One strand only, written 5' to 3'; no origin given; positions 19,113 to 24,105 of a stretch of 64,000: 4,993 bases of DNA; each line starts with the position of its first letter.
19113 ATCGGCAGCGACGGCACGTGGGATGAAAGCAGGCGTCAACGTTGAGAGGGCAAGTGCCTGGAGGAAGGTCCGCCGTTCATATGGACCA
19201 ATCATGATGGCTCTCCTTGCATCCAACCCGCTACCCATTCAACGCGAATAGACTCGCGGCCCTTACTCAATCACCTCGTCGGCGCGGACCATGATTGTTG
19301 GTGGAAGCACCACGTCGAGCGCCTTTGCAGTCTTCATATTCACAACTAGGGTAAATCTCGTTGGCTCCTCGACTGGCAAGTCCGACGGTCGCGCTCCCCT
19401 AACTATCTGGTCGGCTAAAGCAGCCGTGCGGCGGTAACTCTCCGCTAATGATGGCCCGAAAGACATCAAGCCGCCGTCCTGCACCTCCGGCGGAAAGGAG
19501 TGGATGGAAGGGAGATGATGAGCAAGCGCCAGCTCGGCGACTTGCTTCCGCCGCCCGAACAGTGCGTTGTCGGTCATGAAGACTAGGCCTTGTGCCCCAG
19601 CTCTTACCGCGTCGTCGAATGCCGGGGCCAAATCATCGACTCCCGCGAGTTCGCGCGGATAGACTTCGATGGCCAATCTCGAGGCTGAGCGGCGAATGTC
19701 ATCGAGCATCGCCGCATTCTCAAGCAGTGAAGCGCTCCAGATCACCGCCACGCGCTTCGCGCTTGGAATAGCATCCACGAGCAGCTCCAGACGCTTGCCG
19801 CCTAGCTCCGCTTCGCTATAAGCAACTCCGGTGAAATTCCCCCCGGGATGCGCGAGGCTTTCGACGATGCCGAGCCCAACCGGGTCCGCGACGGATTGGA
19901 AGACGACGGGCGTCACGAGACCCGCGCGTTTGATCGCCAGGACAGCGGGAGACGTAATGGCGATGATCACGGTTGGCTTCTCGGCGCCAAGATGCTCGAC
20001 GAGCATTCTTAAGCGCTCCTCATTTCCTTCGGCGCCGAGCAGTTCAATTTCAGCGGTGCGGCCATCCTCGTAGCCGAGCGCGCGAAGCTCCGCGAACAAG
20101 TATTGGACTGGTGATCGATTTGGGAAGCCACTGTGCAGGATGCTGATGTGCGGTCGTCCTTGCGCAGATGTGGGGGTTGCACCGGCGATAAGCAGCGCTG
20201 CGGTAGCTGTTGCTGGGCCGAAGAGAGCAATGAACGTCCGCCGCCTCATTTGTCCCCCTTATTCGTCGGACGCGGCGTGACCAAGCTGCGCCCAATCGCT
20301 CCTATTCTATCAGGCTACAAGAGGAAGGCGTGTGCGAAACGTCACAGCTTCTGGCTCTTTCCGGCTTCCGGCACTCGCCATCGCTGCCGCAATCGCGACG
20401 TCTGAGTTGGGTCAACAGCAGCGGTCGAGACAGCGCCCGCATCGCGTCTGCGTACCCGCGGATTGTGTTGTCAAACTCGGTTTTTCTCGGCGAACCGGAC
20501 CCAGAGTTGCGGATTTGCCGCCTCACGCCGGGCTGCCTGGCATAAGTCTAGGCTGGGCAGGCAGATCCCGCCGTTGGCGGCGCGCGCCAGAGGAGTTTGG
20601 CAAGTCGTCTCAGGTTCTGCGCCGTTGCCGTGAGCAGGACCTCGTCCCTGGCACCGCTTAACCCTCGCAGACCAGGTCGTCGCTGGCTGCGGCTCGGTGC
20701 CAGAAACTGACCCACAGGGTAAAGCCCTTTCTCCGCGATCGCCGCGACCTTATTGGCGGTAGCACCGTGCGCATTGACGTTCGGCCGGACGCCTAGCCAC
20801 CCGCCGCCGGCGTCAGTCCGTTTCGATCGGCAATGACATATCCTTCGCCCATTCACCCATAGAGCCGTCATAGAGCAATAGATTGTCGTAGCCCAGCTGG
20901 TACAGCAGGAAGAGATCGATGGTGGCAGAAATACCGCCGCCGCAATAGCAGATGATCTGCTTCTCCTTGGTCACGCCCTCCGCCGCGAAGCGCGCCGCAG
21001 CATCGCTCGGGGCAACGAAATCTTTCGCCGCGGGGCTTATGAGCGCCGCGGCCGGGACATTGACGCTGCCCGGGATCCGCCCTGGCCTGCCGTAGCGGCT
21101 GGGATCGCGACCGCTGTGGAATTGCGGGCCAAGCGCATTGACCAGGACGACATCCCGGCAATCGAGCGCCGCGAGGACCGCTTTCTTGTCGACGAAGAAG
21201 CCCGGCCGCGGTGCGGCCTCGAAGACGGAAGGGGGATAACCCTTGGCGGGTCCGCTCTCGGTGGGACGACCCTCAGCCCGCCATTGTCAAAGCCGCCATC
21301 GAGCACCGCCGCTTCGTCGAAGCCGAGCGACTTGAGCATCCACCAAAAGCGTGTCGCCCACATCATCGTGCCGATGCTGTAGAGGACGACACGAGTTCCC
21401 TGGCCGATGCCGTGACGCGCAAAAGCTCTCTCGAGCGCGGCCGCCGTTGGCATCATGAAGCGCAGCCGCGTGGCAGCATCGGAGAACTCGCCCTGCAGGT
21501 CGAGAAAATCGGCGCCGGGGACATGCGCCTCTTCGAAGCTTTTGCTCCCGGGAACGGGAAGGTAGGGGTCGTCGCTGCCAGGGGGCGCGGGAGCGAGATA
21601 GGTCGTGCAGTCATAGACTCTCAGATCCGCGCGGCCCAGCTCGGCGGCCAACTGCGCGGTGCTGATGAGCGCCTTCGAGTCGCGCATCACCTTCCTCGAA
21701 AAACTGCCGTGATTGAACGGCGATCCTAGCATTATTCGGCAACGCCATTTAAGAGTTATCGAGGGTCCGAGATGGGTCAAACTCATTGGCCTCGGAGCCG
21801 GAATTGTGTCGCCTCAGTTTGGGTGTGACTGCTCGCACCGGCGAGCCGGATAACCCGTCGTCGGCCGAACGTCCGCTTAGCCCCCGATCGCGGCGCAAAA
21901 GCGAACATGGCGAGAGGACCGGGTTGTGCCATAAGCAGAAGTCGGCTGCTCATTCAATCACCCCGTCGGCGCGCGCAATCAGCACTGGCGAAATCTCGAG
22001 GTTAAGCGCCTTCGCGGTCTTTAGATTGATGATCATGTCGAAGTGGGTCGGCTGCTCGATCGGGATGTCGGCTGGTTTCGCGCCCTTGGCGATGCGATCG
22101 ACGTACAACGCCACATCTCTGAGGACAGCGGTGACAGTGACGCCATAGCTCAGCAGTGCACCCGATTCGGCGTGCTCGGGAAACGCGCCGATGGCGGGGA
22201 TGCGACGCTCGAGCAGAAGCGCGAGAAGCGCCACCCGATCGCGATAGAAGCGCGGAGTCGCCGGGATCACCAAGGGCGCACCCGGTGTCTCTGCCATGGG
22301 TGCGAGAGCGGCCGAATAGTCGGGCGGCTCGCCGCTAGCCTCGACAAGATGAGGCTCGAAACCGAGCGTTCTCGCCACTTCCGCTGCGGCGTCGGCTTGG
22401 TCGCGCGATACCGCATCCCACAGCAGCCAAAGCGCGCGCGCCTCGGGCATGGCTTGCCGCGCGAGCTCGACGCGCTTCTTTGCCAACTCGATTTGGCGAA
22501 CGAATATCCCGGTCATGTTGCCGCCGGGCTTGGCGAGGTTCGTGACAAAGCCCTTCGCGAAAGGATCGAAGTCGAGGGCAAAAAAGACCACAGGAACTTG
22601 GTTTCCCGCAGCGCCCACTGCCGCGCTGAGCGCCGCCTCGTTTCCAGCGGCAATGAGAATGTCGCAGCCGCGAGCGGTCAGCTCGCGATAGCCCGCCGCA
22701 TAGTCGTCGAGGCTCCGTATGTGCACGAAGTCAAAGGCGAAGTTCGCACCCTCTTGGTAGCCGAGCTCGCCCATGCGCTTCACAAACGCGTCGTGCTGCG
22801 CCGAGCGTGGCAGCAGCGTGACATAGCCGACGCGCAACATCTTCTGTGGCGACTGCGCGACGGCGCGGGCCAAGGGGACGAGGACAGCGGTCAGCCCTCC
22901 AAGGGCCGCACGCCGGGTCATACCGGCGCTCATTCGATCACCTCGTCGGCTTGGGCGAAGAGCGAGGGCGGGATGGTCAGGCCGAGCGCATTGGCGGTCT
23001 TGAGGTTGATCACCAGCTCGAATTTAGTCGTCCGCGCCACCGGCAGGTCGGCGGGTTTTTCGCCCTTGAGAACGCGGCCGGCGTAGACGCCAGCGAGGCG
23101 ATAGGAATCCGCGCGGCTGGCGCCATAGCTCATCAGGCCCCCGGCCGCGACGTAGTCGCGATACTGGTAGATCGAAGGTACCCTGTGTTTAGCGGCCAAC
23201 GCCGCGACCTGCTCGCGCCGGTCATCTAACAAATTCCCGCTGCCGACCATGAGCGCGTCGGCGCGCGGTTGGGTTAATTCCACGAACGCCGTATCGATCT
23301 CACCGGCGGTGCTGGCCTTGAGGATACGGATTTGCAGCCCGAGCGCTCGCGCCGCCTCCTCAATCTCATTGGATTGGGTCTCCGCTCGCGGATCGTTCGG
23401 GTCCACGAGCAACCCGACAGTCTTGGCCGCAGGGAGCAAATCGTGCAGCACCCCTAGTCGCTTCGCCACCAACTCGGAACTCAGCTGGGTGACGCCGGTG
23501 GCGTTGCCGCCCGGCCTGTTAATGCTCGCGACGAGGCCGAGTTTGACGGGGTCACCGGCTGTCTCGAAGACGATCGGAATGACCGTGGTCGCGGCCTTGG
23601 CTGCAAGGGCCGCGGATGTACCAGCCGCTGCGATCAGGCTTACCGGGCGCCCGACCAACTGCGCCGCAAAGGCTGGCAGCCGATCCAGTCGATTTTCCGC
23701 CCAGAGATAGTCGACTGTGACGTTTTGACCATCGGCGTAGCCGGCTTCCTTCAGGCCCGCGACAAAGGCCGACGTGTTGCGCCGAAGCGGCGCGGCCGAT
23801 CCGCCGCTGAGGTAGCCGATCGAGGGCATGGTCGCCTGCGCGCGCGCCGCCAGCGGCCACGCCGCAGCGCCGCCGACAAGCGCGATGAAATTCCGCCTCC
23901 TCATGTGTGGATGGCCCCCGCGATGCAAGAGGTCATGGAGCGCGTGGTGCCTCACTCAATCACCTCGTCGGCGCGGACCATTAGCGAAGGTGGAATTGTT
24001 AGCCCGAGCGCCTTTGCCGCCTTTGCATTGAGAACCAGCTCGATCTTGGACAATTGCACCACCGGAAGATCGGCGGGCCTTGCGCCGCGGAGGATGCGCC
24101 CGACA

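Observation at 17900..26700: Mosaic accessory region: five paralogs (two degraded) of a Tat-exported PF04392-type ABC substrate-binding protein with a shared upstream element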

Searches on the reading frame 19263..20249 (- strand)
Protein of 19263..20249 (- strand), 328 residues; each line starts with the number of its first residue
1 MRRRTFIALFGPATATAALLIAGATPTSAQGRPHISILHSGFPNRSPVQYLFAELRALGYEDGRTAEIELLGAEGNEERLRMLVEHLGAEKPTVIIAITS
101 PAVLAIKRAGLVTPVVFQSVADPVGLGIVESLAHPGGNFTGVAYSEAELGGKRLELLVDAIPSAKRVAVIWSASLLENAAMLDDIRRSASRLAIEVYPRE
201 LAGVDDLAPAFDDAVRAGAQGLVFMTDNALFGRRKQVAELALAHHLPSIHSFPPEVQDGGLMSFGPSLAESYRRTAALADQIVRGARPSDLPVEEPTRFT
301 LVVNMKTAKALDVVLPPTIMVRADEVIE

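Call 6: search_protein_families(library=pfam, proteins=[window:19263-20249:-], max_evalue=0.01)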
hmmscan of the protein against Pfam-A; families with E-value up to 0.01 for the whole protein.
window:19263-20249:- (328 aa): 1 family
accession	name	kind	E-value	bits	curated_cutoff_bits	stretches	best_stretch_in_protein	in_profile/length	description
PF04392.18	ABC_sub_bind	-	6.7e-41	140.9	25.9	1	54-327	23-293/293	ABC transporter substrate binding protein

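Call 12: find_encoding_contigs(protein=window:19266-20249:-, flank=10000, max_places=6)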
Protein window:19266-20249:- (328 aa): 1 contig read that carries it; 1 place shown.
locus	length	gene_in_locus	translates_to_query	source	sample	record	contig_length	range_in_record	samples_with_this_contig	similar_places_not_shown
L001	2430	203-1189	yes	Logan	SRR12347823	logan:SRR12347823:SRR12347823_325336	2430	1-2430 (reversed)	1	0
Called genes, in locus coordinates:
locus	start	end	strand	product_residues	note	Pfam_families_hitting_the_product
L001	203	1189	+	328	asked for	PF04392:ABC_sub_bind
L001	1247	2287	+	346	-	PF00561:Abhydrolase_1, PF12146:Hydrolase_4, PF12697:Abhydrolase_6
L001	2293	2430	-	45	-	?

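Call 35: search_protein_families(library=ncbifam, proteins=[window:19266-20249:-], max_evalue=0.1)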
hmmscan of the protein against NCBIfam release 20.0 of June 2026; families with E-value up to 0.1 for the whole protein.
window:19266-20249:- (328 aa): 1 family
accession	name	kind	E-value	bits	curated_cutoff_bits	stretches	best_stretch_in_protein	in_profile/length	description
NF041285.1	ABC_SBP_TrpX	equivalog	4.1e-36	124.7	390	1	53-323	53-321/322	tryptophan ABC transporter substrate-binding protein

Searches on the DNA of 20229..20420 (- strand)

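Call 38: search_dna_similar(query=window:20229-20420:-, collection=plasmids, mode=distant, max_evalue=0.001, max_rows=20)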
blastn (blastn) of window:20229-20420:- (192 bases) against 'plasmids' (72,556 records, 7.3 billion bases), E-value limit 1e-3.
No match.

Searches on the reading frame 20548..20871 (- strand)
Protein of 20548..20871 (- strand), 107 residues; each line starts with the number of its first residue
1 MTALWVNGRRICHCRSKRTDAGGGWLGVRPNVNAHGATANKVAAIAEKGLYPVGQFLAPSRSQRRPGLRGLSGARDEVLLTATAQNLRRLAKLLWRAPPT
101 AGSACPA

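Call 50: search_protein_families(library=pfam, proteins=[window:20548-20871:-], max_evalue=0.001)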
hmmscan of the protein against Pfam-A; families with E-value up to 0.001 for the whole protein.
window:20548-20871:- (107 aa): 0 families

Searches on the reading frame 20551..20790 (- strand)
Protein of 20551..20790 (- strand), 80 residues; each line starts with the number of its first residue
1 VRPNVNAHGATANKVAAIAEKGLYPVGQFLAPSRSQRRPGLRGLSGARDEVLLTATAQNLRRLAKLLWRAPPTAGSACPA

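Call 75: search_dna_similar(query=window:20551-20790:-, collection=plasmids, mode=protein, max_evalue=0.001, max_rows=8)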
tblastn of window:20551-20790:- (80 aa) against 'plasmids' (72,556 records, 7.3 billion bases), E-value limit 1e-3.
Records with a match: 726; places in all: 747; records where one place covers at least 80% of the query: 0.
Best place of each record, by identity: 80-90% 25; 60-80% 690; <60% 11.
By first word of the organism name: Klebsiella 206; Escherichia 168; Acinetobacter 55; Pseudomonas 50; Salmonella 48; Citrobacter 44; Enterobacter 44; Sinorhizobium 21; Aeromonas 16; Shigella 13; and 19 more.
By predicted mobility (MOB-suite, as given by PLSDB): conjugative 513; non-mobilizable 110; mobilizable 103.
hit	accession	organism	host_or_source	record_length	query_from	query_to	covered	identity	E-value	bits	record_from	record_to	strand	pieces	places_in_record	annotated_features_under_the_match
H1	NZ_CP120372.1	Sinorhizobium numidicum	Argyrolobium uniflorum,Cell culture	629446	41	77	46%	71.8%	6e-4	43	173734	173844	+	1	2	none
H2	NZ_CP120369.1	Sinorhizobium numidicum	Argyrolobium uniflorum,Cell culture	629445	41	77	46%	71.8%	6e-4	43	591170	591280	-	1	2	none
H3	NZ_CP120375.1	Sinorhizobium garamanticum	Argyrolobium uniflorum,Cell culture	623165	41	77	46%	71.8%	6e-4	43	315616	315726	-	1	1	none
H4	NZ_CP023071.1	Sinorhizobium fredii CCBAU 83666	G.max,nodule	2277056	41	77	46%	70.3%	6e-4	43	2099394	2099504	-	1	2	record has no annotation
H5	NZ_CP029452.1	Sinorhizobium fredii CCBAU 25509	Glycine soja,cell culture,plant root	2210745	41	77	46%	70.3%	7e-4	43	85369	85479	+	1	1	record has no annotation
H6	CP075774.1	Pseudomonas aeruginosa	Homo sapiens,Cell culture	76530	38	75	48%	65.8%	6e-6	49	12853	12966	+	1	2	IS1182 family transposase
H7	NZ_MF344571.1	Pseudomonas aeruginosa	-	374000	38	75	48%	65.8%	6e-6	49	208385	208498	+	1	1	IS1182 family transposase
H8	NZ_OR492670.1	Acinetobacter gerneri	-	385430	38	78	51%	58.5%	3e-5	47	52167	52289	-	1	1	none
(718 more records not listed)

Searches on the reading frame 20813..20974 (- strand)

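Call 42: search_protein_families(library=pfam, proteins=[window:20813-20974:-], max_evalue=0.001)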
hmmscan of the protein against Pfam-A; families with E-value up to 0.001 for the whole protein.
window:20813-20974:- (53 aa): 1 family
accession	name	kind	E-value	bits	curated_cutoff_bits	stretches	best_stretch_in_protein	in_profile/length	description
PF00581.25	Rhodanese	-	1.3e-06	29.2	22.2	1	2-44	59-101/102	Rhodanese-like domain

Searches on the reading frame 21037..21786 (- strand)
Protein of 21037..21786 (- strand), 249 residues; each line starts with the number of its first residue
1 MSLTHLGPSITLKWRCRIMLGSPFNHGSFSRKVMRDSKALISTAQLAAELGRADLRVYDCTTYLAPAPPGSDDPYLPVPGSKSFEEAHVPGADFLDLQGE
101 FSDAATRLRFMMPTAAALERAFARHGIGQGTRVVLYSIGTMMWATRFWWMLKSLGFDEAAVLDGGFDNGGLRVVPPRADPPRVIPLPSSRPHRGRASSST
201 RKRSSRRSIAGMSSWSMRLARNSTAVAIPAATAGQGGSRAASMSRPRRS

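Call 6: search_protein_families(library=pfam, proteins=[window:21037-21786:-], max_evalue=0.01)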
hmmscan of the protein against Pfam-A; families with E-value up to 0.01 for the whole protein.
window:21037-21786:- (249 aa): 1 family
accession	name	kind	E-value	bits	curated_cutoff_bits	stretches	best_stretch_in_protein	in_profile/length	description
PF00581.25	Rhodanese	-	2.8e-06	28.1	22.2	1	46-167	5-97/102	Rhodanese-like domain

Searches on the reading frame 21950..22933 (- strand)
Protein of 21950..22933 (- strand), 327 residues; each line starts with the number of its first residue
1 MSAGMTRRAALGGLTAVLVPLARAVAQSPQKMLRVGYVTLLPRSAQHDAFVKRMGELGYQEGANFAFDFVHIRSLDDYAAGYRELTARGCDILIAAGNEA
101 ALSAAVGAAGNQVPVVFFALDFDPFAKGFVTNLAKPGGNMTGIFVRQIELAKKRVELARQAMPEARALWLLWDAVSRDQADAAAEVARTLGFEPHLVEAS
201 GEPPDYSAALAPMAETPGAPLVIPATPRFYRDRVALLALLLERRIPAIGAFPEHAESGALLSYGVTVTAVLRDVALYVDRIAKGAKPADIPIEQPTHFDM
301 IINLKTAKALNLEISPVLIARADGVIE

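Call 6: search_protein_families(library=pfam, proteins=[window:21950-22933:-], max_evalue=0.01)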
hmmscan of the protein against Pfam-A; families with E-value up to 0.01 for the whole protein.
window:21950-22933:- (327 aa): 1 family
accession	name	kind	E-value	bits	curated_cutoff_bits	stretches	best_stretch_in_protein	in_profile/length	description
PF04392.18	ABC_sub_bind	-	3e-25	89.5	25.9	1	48-325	18-292/293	ABC transporter substrate binding protein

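Call 35: search_protein_families(library=ncbifam, proteins=[window:21953-22933:-], max_evalue=0.1)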
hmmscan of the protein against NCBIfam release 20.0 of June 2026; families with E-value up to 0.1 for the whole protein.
window:21953-22933:- (327 aa): 1 family
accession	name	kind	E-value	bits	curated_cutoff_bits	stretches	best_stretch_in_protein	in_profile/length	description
NF041285.1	ABC_SBP_TrpX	equivalog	2.7e-16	59.5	390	1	83-322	85-321/322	tryptophan ABC transporter substrate-binding protein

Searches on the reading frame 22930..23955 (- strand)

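Call 6: search_protein_families(library=pfam, proteins=[window:22930-23955:-], max_evalue=0.01)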
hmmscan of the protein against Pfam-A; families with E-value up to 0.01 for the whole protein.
window:22930-23955:- (341 aa): 2 families
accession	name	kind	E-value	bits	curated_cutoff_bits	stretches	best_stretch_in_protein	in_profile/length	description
PF04392.18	ABC_sub_bind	-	1.8e-47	162.5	25.9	1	61-340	17-293/293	ABC transporter substrate binding protein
PF18011.7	Catalase_C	-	0.0061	16.6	24.6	0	179-294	4-126/150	C-terminal domain found in long catalases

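Call 35: search_protein_families(library=ncbifam, proteins=[window:22933-23904:-], max_evalue=0.1)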
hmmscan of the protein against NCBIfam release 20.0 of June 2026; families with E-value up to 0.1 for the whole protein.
window:22933-23904:- (324 aa): 1 family
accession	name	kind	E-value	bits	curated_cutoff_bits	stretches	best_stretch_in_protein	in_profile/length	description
NF041285.1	ABC_SBP_TrpX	equivalog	1.3e-43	149.3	390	1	28-319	32-321/322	tryptophan ABC transporter substrate-binding protein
